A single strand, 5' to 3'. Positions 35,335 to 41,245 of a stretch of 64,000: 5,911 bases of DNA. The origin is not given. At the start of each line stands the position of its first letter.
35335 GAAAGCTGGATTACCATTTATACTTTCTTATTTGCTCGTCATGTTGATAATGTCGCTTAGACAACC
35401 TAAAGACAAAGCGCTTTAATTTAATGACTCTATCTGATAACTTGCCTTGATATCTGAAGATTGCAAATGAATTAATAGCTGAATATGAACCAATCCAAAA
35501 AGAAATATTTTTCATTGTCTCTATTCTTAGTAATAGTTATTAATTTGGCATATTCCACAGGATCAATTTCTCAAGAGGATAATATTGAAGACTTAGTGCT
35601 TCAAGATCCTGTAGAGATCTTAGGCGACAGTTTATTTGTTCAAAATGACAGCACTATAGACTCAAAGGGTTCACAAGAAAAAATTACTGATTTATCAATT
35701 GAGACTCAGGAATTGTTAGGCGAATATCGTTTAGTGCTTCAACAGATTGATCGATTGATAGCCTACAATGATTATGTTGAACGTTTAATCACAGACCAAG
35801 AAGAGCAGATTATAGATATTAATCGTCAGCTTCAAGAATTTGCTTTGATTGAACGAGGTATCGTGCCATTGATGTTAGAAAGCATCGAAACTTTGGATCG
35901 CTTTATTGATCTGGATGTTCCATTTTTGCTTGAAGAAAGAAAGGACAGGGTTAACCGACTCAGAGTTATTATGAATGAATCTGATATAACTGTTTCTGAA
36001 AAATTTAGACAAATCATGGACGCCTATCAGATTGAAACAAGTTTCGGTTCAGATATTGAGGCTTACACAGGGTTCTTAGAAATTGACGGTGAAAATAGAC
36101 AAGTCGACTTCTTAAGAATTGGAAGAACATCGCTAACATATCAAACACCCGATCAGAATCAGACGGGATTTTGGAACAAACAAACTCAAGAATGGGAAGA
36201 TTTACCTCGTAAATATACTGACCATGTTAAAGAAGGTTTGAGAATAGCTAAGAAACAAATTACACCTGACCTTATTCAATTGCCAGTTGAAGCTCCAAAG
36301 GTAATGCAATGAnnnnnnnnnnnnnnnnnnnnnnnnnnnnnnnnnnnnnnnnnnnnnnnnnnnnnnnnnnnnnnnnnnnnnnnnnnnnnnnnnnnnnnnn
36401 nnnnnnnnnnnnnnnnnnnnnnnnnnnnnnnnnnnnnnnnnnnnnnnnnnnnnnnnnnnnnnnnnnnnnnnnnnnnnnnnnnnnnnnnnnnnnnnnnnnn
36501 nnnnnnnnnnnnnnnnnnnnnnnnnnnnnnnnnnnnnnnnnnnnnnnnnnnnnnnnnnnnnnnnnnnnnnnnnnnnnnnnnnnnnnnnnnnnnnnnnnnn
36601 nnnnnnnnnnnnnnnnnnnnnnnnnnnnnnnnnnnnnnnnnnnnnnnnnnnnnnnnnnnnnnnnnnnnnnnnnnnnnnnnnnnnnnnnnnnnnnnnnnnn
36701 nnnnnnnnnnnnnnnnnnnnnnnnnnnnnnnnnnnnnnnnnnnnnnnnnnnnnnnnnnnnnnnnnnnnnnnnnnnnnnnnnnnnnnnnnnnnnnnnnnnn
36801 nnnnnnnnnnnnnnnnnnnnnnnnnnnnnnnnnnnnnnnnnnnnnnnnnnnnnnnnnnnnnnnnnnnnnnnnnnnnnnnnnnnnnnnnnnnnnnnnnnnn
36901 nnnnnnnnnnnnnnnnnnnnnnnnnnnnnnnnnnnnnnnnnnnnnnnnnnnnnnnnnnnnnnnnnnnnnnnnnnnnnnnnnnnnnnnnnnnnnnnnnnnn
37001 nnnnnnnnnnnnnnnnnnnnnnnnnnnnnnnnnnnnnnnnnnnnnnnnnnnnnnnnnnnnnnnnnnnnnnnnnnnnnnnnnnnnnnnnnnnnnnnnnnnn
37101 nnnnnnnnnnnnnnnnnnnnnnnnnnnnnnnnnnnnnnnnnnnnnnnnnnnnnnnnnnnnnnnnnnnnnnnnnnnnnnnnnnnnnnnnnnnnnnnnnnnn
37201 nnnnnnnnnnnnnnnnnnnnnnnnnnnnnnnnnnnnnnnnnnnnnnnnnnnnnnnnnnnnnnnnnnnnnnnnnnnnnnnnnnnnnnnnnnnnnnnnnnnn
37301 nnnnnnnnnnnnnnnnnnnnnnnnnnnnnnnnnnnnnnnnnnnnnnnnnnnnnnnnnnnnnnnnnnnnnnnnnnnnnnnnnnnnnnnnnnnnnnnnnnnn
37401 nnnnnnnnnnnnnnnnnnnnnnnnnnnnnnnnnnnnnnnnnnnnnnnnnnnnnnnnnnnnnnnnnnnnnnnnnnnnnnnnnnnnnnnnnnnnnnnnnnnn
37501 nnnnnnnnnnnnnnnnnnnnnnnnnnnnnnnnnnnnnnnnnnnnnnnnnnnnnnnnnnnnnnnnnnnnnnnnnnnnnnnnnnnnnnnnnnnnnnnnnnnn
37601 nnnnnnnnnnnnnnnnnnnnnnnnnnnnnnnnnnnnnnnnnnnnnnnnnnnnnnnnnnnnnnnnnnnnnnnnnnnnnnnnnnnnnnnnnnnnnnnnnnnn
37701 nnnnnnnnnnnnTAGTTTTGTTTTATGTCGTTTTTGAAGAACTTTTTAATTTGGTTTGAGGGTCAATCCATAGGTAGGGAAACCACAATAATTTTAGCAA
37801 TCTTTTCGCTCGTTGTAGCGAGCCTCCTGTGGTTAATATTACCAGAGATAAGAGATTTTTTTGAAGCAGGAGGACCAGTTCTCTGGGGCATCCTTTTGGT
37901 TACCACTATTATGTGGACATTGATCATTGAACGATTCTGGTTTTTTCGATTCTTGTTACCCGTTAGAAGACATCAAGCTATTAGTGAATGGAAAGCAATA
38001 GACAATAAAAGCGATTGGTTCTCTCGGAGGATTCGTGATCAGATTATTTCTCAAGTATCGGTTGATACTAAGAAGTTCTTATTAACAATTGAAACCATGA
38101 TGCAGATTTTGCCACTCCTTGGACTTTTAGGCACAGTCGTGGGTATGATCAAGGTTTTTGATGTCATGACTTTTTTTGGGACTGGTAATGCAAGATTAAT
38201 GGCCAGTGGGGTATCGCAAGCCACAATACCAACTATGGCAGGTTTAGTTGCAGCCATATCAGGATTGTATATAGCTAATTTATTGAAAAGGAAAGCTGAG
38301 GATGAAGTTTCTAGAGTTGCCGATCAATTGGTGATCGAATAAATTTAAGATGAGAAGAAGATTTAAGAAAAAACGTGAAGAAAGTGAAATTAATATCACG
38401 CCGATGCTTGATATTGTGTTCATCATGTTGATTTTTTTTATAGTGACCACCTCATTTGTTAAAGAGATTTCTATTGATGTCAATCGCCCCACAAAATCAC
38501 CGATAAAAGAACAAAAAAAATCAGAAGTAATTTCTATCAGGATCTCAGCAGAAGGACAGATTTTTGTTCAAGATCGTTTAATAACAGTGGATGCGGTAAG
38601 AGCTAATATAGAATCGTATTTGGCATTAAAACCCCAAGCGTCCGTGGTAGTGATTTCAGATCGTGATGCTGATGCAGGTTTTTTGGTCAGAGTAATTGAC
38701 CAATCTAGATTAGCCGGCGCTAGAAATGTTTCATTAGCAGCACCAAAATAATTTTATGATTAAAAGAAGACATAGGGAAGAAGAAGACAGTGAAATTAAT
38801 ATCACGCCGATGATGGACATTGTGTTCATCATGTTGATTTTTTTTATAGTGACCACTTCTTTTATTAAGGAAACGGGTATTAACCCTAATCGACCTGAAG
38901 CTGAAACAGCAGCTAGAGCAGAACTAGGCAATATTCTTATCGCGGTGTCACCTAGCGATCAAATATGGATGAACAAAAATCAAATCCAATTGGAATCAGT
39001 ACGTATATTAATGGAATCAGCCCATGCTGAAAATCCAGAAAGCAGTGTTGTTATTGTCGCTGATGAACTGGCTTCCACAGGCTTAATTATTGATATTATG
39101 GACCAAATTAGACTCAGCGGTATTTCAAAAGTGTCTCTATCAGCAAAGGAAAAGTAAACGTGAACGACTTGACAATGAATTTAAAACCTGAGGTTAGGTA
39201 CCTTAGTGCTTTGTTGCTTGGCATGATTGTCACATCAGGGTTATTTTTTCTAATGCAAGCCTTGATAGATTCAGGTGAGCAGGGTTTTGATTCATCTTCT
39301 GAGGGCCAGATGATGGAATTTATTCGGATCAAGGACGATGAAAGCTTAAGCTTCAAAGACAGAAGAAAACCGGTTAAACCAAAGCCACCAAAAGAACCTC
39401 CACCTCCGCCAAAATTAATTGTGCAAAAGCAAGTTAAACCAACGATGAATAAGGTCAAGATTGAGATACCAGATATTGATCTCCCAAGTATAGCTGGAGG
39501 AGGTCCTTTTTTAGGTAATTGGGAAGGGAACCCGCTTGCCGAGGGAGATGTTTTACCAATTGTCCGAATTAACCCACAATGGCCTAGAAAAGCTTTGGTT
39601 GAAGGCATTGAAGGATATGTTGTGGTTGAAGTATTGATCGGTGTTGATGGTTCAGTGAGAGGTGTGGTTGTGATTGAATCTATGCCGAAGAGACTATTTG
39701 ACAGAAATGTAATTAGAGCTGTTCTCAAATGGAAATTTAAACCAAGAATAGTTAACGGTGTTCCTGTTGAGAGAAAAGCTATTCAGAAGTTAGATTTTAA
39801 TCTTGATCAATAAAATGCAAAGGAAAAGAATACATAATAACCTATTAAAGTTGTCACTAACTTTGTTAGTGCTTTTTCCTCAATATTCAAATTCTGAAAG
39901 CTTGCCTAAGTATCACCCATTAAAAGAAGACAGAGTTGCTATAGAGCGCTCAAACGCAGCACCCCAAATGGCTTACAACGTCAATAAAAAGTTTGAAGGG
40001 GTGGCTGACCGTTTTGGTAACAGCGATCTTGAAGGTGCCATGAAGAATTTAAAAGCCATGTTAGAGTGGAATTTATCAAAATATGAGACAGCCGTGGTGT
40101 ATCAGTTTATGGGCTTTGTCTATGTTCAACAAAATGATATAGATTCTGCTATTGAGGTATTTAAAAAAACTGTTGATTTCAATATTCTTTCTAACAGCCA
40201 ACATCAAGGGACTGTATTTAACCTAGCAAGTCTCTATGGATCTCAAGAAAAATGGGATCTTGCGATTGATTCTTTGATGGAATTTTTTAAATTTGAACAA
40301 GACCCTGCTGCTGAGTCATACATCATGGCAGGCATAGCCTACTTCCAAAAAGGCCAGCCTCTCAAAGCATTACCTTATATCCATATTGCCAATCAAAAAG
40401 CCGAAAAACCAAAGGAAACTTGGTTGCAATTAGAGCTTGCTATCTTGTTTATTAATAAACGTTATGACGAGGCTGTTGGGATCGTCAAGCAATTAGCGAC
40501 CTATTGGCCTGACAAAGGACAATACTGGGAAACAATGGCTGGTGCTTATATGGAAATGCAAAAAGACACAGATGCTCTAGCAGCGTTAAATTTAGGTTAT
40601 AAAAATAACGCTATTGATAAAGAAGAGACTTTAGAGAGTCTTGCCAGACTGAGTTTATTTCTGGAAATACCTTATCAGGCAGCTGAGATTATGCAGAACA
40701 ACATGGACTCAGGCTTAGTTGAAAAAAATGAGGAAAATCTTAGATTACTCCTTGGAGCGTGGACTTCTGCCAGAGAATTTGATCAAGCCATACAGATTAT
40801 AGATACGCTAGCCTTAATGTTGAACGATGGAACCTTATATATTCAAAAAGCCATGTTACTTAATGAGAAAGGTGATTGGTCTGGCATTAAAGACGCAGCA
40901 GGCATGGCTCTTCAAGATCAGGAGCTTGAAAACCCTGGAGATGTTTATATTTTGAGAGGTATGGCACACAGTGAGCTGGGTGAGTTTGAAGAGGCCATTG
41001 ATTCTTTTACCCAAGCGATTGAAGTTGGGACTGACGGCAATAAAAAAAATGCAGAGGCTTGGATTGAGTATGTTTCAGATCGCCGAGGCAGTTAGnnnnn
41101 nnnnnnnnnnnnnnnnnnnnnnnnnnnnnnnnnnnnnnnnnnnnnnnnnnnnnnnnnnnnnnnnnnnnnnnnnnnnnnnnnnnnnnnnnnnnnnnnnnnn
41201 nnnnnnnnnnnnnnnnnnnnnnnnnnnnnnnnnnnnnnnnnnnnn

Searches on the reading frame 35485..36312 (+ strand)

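Call 73: search_protein_families(library=pfam, proteins=[window:35485-36312:+], max_evalue=0.0001)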
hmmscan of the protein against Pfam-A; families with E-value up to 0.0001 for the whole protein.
window:35485-36312:+ (275 aa): 1 family
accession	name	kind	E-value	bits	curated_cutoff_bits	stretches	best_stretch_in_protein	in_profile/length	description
PF11932.13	DUF3450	-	3.7e-78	262.6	32.6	1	54-268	26-240/241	Protein of unknown function (DUF3450)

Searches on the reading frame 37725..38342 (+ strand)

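Call 74: search_protein_families(library=pfam, proteins=[window:37725-38342:+], max_evalue=0.0001)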
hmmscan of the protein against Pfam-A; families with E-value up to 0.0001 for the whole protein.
window:37725-38342:+ (205 aa): 1 family
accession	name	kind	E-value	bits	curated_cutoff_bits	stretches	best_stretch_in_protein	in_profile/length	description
PF01618.21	MotA_ExbB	-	2.1e-23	82.9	22.9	1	85-198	13-125/127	MotA/TolQ/ExbB proton channel family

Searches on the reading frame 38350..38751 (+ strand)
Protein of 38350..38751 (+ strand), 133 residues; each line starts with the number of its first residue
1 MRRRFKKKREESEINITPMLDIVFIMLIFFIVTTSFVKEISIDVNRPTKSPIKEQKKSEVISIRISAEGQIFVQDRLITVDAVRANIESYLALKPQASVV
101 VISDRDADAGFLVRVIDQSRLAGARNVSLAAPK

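Call 74: search_protein_families(library=pfam, proteins=[window:38350-38751:+], max_evalue=0.0001)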
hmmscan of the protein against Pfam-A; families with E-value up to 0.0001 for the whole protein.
window:38350-38751:+ (133 aa): 1 family
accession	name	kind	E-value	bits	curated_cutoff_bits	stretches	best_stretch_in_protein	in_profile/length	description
PF02472.21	ExbD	-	2.5e-29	102.4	25.4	1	7-131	1-125/128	Biopolymer transport protein ExbD/TolR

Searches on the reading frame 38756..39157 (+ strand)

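Call 74: search_protein_families(library=pfam, proteins=[window:38756-39157:+], max_evalue=0.0001)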
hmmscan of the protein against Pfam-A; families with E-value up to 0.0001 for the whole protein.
window:38756-39157:+ (133 aa): 1 family
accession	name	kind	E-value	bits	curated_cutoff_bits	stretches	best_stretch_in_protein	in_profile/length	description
PF02472.21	ExbD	-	4.8e-26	91.8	25.4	1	8-131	2-126/128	Biopolymer transport protein ExbD/TolR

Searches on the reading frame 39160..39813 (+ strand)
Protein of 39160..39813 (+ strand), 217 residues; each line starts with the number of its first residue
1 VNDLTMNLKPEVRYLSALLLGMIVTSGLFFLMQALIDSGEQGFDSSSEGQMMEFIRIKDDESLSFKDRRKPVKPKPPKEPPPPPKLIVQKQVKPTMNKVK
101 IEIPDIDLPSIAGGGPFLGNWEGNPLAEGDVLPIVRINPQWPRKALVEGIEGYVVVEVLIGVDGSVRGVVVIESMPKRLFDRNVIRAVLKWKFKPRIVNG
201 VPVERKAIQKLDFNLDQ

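Call 74: search_protein_families(library=pfam, proteins=[window:39160-39813:+], max_evalue=0.0001)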
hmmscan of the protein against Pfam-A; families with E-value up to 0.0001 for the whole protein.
window:39160-39813:+ (217 aa): 1 family
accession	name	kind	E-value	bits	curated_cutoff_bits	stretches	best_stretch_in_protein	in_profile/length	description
PF03544.19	TonB_C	-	9.4e-19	68.1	24.6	1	138-215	2-79/79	Gram-negative bacterial TonB protein C-terminal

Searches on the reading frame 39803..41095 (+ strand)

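Call 74: search_protein_families(library=pfam, proteins=[window:39803-41095:+], max_evalue=0.0001)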
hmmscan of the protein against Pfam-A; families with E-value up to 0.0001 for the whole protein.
window:39803-41095:+ (430 aa): 13 families
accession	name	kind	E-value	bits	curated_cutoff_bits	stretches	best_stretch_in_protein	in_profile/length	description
PF00515.34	TPR_1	-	1.2e-16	60.1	27.8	1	380-408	2-30/34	Tetratricopeptide repeat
PF07719.23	TPR_2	-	8.3e-16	57.2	27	0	380-407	2-29/34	Tetratricopeptide repeat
PF13181.12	TPR_8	-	2.7e-13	49.3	25.7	0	380-407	2-29/34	Tetratricopeptide repeat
PF13424.12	TPR_12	-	4.9e-12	46.3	30.1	0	380-408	46-74/77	Tetratricopeptide repeat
PF14559.12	TPR_19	-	9e-11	42.4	25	0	216-264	2-50/68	Tetratricopeptide repeat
PF13428.12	TPR_14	-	2.4e-10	40.5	23.5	0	381-424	3-42/44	Tetratricopeptide repeat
PF13176.12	TPR_7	-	6.6e-09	35.6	27.9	0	386-411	6-31/36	Tetratricopeptide repeat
PF13432.12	TPR_16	-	6.4e-08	33.3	32.7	0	385-421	3-35/65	Tetratricopeptide repeat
PF13174.12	TPR_6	-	8.6e-08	32.8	26.3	0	381-407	2-28/33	Tetratricopeptide repeat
PF13429.12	TPR_15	-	2.3e-06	27.7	26.2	0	342-412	109-179/280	Tetratricopeptide repeat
PF13414.12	TPR_11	-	6.4e-06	26.2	26.8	0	391-408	6-23/42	TPR repeat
PF12895.13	ANAPC3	-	1.6e-05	25.6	27.2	0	105-158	31-79/82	Anaphase-promoting complex, cyclosome, subunit 3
PF13371.12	TPR_9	-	6.1e-05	23.4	35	0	384-409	34-59/73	Tetratricopeptide repeat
